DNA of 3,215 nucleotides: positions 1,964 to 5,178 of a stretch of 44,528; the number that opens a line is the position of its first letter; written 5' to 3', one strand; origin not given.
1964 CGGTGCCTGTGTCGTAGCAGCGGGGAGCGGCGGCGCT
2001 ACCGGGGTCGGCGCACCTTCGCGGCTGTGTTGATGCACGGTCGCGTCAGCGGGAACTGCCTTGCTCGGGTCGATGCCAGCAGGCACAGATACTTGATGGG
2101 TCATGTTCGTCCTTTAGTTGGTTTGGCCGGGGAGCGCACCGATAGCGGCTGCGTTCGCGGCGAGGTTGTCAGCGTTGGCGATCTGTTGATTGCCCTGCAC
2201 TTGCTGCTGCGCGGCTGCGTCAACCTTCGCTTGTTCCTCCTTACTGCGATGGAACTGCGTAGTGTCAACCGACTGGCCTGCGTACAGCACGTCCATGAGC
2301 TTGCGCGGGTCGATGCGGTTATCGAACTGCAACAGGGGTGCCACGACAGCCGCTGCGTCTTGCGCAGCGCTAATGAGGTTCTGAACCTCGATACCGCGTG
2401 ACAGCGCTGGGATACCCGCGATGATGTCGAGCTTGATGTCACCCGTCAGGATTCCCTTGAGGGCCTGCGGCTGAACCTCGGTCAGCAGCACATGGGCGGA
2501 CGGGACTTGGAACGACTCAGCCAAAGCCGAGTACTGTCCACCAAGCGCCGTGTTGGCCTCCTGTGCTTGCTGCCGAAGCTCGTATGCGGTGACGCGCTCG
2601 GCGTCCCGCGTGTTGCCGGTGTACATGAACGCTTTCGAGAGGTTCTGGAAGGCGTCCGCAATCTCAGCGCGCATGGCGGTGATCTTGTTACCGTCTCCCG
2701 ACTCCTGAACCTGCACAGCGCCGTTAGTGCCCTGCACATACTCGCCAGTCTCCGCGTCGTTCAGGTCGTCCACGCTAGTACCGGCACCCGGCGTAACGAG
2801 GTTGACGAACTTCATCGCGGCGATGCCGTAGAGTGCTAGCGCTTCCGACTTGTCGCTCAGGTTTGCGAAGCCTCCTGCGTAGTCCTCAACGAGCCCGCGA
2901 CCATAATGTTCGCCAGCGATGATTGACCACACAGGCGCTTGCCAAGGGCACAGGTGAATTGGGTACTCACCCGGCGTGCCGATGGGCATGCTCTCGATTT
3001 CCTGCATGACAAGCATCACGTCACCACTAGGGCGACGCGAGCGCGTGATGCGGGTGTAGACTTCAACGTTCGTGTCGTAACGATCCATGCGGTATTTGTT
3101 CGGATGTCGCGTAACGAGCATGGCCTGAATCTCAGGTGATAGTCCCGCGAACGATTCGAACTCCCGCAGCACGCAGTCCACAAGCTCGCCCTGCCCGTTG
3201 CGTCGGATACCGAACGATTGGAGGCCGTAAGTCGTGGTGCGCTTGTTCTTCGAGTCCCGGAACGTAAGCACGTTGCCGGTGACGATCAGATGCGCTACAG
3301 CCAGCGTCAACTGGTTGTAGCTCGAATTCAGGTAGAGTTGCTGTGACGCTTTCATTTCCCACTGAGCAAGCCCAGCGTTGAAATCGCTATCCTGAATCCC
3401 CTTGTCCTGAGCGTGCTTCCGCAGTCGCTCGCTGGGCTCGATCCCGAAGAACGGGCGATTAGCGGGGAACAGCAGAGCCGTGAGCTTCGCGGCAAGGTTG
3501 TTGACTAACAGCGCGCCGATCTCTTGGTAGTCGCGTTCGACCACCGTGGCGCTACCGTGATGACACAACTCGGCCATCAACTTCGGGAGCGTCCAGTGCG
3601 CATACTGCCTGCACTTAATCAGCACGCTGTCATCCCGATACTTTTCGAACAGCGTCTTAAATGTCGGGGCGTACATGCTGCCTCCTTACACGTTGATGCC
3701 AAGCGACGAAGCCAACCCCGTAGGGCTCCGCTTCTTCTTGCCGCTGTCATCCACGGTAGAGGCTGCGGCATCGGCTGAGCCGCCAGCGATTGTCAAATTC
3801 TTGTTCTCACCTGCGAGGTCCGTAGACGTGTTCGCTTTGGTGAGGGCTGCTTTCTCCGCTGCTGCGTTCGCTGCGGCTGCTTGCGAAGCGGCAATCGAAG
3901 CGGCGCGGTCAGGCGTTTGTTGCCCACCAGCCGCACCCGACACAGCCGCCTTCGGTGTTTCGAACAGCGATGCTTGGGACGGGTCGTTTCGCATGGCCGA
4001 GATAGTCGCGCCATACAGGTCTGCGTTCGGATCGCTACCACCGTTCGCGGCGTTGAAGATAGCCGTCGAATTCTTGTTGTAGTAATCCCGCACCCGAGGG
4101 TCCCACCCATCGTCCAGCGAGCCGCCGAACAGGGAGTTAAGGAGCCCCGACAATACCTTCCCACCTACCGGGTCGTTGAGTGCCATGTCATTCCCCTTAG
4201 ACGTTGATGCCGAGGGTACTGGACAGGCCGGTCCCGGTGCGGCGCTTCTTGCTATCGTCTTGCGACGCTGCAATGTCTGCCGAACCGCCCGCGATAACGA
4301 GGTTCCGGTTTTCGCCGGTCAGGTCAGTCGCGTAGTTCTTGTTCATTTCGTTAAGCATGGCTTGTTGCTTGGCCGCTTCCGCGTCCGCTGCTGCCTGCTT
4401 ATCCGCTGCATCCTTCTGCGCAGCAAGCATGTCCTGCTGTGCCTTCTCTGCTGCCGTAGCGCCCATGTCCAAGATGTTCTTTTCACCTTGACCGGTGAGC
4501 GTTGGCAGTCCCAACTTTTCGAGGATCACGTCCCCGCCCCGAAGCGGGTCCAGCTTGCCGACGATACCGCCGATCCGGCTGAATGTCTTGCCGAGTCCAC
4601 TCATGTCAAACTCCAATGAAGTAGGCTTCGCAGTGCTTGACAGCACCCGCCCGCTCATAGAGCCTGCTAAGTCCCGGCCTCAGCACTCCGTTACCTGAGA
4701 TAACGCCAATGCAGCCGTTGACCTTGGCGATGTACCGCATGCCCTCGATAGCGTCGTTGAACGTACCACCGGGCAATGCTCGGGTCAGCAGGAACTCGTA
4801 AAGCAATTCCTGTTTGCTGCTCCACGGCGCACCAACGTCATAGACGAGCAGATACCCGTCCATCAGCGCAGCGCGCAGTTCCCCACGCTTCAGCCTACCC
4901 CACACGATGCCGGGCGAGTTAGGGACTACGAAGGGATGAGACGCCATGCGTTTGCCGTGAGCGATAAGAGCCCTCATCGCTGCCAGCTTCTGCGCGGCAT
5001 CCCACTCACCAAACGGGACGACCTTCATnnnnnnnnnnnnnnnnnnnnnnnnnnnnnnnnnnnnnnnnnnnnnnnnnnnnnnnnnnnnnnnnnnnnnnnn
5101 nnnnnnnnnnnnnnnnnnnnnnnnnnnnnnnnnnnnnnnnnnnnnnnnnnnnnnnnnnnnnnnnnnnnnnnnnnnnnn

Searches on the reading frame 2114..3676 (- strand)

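Call 105: search_protein_families(library=phrogs, proteins=[window:2114-3676:-], max_evalue=0.001)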
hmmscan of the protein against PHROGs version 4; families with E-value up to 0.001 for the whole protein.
window:2114-3676:- (520 aa): 3 families
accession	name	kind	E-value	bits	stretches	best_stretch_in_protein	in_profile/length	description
phrog_449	-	connector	1.5e-156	522.9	1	5-511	7-510/520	head-tail adaptor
phrog_22998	-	connector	2.3e-15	57.7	1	382-495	2-113/127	head-tail connector protein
phrog_332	-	connector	6.6e-07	29.1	0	244-512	261-541/560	head-tail adaptor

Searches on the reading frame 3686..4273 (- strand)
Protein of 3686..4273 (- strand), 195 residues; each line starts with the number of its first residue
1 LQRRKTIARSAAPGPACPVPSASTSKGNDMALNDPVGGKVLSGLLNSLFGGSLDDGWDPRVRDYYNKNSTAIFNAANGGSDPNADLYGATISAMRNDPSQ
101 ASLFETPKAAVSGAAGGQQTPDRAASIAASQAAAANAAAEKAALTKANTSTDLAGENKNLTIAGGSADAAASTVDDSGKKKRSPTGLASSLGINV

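Call 105: search_protein_families(library=phrogs, proteins=[window:3686-4273:-], max_evalue=0.001)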
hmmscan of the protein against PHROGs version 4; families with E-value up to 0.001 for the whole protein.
window:3686-4273:- (195 aa): 2 families
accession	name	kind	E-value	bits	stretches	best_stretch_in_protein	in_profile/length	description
phrog_3112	-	head and packaging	4.4e-08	35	1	104-193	17-104/104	virion structural protein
phrog_35536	-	head and packaging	0.00078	20.7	1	139-193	32-85/87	virion structural protein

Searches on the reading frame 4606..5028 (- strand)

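Call 105: search_protein_families(library=phrogs, proteins=[window:4606-5028:-], max_evalue=0.001)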
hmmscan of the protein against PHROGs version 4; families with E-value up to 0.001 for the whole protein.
window:4606-5028:- (140 aa): 1 family
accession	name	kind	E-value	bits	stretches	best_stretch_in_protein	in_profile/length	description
phrog_6472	-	unknown function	4.6e-23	83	1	10-137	13-145/149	-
